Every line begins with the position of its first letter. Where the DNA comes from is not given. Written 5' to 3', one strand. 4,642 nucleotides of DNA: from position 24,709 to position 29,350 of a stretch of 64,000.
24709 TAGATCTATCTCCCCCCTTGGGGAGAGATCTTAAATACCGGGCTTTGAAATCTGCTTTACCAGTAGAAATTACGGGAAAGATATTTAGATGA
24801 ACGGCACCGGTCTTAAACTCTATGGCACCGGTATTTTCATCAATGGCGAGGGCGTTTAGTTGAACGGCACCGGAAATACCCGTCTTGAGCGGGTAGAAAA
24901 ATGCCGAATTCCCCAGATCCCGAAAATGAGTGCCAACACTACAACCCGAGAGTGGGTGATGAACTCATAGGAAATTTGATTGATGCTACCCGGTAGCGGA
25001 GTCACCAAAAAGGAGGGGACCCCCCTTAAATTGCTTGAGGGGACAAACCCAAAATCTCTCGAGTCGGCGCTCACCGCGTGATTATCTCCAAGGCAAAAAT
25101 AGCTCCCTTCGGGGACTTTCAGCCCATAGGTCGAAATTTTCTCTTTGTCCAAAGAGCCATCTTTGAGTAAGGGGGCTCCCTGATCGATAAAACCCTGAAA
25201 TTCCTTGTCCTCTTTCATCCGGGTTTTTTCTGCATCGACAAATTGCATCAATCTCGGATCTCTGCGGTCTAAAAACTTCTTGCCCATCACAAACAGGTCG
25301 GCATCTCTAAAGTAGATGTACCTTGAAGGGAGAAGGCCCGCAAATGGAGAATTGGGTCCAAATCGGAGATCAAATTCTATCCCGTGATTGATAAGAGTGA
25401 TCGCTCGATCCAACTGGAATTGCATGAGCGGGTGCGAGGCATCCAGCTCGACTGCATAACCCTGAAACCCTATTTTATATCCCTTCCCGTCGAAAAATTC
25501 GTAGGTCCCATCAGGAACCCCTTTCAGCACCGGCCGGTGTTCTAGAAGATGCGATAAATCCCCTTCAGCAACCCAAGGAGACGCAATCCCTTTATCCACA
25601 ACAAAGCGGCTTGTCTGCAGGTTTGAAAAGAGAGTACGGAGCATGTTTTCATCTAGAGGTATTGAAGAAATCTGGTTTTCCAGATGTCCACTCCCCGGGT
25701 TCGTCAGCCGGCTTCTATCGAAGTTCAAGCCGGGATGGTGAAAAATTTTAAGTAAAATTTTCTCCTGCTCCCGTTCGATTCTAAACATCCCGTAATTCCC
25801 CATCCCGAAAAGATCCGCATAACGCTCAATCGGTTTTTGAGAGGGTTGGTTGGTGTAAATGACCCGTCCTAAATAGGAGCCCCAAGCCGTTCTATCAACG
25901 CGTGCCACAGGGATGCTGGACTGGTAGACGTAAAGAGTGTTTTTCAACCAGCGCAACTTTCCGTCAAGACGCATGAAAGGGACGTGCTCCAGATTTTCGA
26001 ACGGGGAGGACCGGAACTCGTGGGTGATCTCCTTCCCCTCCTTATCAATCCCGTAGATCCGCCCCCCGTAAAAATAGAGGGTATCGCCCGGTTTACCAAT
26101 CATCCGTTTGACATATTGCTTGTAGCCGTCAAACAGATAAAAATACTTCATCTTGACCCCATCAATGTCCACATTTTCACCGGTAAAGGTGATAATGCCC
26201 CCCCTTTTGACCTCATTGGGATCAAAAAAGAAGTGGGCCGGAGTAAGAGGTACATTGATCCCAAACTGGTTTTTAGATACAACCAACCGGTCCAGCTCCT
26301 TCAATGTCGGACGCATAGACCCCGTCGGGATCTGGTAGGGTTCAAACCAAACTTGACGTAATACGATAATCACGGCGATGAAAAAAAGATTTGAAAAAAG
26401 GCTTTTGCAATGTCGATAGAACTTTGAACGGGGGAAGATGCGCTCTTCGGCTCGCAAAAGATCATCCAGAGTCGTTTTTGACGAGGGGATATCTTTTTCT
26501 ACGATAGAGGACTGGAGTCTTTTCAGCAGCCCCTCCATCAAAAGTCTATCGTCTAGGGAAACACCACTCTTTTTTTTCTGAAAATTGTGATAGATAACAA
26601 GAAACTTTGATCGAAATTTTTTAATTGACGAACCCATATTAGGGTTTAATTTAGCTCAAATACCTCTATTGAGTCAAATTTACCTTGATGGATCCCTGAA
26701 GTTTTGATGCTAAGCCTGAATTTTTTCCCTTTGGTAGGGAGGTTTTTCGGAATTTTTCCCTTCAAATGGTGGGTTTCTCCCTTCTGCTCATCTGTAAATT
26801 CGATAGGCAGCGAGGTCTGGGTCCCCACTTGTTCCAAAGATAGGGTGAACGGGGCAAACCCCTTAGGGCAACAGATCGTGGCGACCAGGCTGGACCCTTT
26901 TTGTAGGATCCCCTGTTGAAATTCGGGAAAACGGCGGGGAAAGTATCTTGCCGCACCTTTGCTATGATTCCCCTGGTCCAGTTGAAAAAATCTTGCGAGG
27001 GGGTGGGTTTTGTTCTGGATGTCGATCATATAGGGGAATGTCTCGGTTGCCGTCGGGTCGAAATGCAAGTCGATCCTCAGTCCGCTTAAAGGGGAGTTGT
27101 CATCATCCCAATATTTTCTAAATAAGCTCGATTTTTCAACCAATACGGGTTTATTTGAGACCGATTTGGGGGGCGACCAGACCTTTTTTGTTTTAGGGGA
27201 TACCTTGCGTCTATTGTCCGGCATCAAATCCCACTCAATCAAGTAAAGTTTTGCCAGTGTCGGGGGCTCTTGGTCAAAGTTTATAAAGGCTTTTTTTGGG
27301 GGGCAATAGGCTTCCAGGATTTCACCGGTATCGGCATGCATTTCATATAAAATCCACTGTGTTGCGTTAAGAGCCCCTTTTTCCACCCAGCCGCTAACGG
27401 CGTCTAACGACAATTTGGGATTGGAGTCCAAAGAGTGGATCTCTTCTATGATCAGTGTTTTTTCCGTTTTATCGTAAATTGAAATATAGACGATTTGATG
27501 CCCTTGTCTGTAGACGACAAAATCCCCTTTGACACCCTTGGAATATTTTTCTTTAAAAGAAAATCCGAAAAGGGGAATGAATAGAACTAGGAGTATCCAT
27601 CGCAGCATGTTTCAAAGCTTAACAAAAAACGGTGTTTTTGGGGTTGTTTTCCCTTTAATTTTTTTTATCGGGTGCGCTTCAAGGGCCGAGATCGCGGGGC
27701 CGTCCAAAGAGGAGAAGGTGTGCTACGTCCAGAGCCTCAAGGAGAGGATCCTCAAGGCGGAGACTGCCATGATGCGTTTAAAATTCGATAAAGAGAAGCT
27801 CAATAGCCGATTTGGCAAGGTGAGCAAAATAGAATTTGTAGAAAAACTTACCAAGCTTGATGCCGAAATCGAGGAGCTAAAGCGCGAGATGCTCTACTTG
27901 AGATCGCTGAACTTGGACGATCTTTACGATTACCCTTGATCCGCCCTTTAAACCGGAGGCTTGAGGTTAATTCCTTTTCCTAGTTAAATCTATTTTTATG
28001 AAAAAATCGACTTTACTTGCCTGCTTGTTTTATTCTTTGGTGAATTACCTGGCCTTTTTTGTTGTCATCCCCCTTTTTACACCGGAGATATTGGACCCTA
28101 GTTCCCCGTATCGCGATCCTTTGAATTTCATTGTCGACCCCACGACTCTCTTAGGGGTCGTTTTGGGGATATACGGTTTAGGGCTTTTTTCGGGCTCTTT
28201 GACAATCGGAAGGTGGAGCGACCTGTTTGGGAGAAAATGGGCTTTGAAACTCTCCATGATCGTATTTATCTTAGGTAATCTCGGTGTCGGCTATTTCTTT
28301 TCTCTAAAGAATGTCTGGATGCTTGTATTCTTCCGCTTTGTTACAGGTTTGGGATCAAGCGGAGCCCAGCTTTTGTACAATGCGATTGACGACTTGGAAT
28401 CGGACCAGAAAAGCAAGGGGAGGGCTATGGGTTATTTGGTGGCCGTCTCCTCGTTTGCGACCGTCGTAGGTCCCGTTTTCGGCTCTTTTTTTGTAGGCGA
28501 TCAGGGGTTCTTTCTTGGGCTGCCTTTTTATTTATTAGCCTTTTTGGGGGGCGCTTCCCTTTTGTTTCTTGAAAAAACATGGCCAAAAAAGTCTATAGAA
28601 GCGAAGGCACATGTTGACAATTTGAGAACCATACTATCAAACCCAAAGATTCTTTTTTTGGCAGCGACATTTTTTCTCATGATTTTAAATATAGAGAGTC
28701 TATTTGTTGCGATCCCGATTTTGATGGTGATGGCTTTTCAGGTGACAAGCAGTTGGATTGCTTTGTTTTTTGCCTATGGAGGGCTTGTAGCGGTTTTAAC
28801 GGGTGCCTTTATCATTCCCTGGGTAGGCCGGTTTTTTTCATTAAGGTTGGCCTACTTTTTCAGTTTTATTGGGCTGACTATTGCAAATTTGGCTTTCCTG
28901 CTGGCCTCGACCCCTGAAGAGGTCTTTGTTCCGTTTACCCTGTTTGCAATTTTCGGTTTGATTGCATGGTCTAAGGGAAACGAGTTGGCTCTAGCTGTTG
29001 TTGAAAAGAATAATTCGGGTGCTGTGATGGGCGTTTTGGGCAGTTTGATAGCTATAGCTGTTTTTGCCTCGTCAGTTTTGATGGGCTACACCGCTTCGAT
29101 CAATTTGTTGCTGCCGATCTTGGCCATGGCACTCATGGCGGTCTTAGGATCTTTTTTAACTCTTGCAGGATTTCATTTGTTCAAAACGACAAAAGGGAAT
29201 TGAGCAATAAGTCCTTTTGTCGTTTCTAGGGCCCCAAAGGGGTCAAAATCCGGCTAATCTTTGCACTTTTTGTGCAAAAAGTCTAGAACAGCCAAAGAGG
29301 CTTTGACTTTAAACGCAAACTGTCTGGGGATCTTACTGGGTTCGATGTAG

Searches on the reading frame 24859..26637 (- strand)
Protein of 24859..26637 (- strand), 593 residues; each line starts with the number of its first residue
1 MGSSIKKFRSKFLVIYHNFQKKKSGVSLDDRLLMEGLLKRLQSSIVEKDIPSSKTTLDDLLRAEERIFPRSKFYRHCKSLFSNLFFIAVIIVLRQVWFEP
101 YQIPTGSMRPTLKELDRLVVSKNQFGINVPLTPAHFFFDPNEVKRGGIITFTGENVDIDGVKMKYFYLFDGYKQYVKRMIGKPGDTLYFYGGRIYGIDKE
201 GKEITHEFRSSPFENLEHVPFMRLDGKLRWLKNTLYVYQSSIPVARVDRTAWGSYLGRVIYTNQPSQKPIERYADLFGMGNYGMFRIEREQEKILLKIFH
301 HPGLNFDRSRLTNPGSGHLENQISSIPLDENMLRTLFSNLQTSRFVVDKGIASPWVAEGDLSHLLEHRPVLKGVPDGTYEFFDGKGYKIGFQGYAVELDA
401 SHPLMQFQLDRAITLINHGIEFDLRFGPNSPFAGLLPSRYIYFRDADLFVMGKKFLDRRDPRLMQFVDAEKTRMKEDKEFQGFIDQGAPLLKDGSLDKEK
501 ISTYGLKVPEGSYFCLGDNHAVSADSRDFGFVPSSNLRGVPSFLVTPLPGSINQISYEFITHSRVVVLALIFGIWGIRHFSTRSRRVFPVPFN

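Call 93: search_protein_families(library=pfam, proteins=[window:24859-26637:-], max_evalue=0.0001)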
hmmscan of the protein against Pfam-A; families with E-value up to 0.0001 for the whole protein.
window:24859-26637:- (593 aa): 1 family
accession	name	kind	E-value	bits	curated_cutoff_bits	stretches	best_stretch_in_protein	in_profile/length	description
PF10502.14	Peptidase_S26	-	1.2e-29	103.8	22.9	2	84-202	9-100/168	Signal peptidase, peptidase S26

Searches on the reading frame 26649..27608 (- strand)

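Call 93: search_protein_families(library=pfam, proteins=[window:26649-27608:-], max_evalue=0.0001)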
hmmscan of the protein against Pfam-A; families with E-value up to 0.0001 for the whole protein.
window:26649-27608:- (320 aa): 1 family
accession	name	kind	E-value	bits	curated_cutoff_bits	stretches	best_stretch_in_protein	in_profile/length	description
PF24683.1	CT021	-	6e-12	45.9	27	1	41-151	2-120/125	CT021 protein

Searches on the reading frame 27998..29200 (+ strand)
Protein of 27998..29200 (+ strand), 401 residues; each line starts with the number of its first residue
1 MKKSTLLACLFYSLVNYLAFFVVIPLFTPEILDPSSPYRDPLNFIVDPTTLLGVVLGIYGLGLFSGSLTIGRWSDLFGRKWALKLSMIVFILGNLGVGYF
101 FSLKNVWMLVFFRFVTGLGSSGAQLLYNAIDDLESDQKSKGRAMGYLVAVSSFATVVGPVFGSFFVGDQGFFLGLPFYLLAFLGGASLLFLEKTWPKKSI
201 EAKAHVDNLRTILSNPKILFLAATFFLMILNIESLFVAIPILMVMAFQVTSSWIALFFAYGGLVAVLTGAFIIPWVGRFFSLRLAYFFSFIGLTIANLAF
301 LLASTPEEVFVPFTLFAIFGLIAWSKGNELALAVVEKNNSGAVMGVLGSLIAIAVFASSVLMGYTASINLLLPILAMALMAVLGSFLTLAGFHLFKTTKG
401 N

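Call 93: search_protein_families(library=pfam, proteins=[window:27998-29200:+], max_evalue=0.0001)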
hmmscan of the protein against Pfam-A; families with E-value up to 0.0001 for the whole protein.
window:27998-29200:+ (401 aa): 2 families
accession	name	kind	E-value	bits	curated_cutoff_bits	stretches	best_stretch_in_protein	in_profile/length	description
PF07690.21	MFS_1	-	3.6e-30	105.5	33.4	1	11-356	3-344/347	Major Facilitator Superfamily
PF00083.30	Sugar_tr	-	2e-10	40.6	22.3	1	48-128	44-124/452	Sugar (and other) transporter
